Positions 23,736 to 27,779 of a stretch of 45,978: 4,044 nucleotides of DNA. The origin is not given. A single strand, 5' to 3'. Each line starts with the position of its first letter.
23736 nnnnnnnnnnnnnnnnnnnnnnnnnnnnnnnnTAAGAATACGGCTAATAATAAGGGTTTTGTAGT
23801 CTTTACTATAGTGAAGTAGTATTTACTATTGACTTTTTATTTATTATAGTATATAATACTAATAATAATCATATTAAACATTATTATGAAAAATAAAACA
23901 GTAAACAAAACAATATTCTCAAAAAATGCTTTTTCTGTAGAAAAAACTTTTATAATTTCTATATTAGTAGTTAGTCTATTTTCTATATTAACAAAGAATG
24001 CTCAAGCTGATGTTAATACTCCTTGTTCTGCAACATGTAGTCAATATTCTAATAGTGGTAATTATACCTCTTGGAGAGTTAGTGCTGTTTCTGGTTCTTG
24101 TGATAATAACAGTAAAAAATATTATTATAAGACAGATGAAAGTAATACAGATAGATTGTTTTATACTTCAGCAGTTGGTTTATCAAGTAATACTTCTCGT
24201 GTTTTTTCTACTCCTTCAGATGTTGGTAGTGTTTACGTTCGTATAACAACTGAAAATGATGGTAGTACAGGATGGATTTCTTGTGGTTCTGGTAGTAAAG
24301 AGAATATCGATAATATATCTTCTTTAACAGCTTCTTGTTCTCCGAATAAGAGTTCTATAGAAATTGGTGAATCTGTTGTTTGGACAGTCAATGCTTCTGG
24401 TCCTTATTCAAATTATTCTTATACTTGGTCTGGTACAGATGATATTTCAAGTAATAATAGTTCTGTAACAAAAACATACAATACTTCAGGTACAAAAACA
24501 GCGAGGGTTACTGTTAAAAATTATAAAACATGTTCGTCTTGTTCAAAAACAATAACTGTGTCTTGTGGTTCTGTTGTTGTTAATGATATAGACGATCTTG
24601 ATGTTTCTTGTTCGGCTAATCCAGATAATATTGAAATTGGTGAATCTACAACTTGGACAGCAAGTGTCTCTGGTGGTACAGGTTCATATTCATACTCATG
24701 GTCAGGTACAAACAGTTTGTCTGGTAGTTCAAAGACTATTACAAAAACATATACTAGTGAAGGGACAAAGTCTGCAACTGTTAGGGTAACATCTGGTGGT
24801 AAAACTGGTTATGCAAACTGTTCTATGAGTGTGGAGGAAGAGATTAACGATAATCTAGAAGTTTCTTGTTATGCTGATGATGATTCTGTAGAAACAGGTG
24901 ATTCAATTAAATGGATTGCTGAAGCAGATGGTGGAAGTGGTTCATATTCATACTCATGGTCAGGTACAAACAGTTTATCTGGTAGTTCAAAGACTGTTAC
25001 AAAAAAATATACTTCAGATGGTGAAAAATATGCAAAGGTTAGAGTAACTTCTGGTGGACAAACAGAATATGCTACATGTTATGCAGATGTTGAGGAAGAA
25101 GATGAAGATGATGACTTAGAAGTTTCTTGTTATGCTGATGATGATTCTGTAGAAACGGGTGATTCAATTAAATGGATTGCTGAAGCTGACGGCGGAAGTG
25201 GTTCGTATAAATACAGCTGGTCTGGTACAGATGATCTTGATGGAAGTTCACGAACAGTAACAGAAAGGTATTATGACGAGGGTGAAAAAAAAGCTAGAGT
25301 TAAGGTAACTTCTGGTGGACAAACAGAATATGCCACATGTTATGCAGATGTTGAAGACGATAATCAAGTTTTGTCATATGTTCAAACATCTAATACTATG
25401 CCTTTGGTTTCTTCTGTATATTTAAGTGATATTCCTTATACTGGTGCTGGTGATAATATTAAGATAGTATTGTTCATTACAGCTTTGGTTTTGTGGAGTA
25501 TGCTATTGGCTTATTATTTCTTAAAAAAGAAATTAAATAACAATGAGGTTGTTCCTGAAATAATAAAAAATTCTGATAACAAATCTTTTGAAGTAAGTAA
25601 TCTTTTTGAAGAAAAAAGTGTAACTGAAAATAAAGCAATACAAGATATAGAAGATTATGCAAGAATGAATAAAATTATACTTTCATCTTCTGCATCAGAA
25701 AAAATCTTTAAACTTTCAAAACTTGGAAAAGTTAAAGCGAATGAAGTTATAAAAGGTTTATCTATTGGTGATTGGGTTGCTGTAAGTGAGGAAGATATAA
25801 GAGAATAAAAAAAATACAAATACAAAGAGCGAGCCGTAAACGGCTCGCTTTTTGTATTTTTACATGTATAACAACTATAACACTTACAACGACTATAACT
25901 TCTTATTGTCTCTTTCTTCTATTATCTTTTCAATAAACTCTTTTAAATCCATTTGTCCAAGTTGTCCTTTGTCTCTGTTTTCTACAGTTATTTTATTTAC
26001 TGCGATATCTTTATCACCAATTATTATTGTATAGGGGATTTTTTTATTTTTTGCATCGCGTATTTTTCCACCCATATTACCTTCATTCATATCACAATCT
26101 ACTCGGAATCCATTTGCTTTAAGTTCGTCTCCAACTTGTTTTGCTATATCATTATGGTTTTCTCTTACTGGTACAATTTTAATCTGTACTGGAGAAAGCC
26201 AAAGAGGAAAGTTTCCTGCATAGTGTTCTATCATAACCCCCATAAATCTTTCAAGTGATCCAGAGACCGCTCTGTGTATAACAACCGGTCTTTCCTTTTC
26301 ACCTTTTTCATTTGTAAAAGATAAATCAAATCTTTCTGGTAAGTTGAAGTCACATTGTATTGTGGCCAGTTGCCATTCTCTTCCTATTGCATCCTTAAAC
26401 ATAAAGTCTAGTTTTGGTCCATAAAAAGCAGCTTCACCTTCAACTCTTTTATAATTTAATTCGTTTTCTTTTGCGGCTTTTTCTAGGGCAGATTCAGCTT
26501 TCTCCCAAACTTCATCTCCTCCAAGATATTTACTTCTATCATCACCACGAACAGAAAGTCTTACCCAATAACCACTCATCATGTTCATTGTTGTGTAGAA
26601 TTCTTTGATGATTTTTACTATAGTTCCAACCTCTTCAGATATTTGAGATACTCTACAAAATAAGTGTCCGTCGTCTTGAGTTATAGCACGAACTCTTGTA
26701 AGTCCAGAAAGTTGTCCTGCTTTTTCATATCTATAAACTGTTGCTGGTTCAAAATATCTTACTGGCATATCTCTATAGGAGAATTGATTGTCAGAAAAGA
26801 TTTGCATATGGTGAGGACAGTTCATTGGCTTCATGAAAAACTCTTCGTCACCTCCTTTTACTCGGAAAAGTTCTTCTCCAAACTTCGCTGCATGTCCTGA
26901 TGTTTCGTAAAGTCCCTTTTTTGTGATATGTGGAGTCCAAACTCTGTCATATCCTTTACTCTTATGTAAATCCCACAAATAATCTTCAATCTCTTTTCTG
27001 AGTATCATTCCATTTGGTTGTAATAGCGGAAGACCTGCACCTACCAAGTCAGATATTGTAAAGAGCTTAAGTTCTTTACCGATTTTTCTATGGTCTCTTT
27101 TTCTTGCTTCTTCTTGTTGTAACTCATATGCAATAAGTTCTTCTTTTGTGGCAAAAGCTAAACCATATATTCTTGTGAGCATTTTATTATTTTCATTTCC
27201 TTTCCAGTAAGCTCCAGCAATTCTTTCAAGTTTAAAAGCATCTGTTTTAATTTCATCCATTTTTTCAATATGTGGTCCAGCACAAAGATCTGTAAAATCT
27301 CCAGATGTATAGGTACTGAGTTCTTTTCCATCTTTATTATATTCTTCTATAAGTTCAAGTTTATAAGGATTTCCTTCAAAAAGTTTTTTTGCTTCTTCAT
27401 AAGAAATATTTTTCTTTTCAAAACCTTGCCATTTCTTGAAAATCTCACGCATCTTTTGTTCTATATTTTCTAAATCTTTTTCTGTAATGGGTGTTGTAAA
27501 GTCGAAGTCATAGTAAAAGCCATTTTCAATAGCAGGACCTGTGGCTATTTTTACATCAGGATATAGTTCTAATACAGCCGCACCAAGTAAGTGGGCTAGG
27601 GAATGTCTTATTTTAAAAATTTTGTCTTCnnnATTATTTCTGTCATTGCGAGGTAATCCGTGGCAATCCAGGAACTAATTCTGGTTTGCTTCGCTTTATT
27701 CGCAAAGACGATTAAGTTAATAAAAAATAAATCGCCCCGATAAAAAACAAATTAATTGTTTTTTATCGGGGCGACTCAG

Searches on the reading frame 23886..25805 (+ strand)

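Call 59: search_protein_families(library=pfam, proteins=[window:23886-25805:+], max_evalue=0.001)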
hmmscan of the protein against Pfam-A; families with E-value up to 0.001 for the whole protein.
window:23886-25805:+ (640 aa): 3 families
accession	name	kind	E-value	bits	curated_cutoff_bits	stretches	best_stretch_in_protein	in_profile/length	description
PF18911.6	PKD_4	-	4.9e-11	43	27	1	156-226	12-84/85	PKD domain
PF00801.26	PKD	-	4.2e-07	30.3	23.5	1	151-225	4-80/80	PKD domain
PF13573.12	SprB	-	4.5e-06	26.6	28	0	258-274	18-34/37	SprB repeat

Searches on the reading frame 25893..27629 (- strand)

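Call 59: search_protein_families(library=pfam, proteins=[window:25893-27629:-], max_evalue=0.001)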
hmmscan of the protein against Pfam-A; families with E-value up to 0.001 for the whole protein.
window:25893-27629:- (578 aa): 3 families
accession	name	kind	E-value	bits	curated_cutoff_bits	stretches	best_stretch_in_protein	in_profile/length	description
PF00587.30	tRNA-synt_2b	-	4.4e-42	144.6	29.3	1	261-470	8-179/179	tRNA synthetase class II core domain (G, H, P, S and T)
PF03129.25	HGTP_anticodon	-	1.2e-22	80.3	21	1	482-571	1-93/94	Anticodon binding domain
PF07973.19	tRNA_SAD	-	3.1e-10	40.3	24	1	105-155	2-44/44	Threonyl and Alanyl tRNA synthetase second additional domain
